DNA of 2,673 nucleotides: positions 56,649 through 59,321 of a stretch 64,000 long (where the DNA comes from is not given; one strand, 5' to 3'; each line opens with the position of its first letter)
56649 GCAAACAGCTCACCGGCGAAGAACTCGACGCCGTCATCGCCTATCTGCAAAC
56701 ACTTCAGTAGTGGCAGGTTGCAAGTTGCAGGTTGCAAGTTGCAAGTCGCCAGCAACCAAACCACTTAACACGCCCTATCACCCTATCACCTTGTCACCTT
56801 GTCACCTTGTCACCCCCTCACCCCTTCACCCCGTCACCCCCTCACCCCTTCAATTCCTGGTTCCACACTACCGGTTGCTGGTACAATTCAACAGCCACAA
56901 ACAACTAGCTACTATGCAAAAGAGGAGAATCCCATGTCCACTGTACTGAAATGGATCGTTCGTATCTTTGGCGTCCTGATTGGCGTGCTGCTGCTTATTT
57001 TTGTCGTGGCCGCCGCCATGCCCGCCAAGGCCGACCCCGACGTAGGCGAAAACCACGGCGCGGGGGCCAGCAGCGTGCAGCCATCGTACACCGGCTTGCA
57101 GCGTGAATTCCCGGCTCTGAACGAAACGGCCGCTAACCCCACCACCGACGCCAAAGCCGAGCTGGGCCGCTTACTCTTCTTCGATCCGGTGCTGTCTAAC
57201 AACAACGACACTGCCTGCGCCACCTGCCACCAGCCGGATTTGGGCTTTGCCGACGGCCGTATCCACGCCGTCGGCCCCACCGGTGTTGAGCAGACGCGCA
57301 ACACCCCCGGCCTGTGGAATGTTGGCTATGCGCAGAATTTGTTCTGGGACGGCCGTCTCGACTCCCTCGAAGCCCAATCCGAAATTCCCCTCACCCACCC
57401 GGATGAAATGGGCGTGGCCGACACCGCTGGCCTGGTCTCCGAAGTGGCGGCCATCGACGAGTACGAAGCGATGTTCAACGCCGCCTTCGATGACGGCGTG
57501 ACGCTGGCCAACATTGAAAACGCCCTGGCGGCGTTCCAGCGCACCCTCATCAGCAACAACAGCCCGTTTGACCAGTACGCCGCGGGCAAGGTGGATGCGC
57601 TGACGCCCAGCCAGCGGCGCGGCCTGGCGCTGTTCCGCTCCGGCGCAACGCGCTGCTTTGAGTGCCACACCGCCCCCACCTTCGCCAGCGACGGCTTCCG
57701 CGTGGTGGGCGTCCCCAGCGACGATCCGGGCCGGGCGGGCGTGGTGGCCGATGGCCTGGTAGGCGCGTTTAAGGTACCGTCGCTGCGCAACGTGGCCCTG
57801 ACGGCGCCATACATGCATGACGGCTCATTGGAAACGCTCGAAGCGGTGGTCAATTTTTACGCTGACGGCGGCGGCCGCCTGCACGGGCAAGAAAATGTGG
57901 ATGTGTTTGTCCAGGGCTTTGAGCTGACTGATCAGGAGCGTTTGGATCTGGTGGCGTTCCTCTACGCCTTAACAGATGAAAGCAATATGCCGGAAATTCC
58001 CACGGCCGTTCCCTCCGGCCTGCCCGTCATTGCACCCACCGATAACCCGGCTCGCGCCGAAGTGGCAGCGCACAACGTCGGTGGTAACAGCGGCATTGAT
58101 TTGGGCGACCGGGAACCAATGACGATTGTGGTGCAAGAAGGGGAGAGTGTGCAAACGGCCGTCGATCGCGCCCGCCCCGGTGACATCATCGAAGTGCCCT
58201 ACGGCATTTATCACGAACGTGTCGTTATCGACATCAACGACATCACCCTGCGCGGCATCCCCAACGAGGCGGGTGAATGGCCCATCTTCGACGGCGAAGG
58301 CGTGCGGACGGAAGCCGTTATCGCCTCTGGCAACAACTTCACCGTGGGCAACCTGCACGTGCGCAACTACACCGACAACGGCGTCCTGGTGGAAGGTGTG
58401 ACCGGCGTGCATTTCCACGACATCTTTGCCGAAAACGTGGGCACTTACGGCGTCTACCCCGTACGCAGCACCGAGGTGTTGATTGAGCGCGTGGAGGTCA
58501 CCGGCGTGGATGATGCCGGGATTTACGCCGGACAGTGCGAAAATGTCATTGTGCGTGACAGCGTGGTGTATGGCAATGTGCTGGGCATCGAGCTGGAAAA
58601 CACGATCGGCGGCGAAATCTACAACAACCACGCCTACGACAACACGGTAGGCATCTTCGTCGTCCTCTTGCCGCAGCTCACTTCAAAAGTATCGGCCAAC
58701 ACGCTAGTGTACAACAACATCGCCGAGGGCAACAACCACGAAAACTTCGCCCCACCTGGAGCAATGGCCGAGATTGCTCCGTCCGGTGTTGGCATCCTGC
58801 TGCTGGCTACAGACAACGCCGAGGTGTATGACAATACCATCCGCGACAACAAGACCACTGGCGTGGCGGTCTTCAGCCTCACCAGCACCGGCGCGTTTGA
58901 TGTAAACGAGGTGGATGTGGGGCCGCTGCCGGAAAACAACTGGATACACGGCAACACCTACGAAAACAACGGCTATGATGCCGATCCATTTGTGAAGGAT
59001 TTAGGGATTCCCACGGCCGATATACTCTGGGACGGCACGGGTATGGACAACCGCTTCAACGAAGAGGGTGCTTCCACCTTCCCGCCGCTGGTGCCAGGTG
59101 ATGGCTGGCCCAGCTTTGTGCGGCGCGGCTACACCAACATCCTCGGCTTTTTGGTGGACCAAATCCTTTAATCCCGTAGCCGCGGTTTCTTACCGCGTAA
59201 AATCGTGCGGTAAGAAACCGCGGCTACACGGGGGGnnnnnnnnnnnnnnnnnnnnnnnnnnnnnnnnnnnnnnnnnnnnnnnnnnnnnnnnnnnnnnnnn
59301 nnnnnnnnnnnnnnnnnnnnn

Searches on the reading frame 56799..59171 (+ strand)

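Call 13: search_protein_families(library=pfam, proteins=[window:56799-59171:+], max_evalue=0.001)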
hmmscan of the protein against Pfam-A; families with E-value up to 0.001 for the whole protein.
window:56799-59171:+ (790 aa): 4 families
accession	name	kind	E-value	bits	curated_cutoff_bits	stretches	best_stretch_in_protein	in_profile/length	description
PF03150.19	CCP_MauG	-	2.7e-54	184.3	25.6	1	118-264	2-147/149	Di-haem cytochrome c peroxidase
PF13229.12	Beta_helix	-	5e-13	49.4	25.9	2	507-621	27-144/158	Right handed beta helix region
PF05048.19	NosD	-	1.2e-07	31.8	23.6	1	512-723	3-171/212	Periplasmic copper-binding protein (NosD)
PF00034.26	Cytochrom_C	-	9.4e-05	24.1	21.3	0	283-389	9-87/90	Cytochrome c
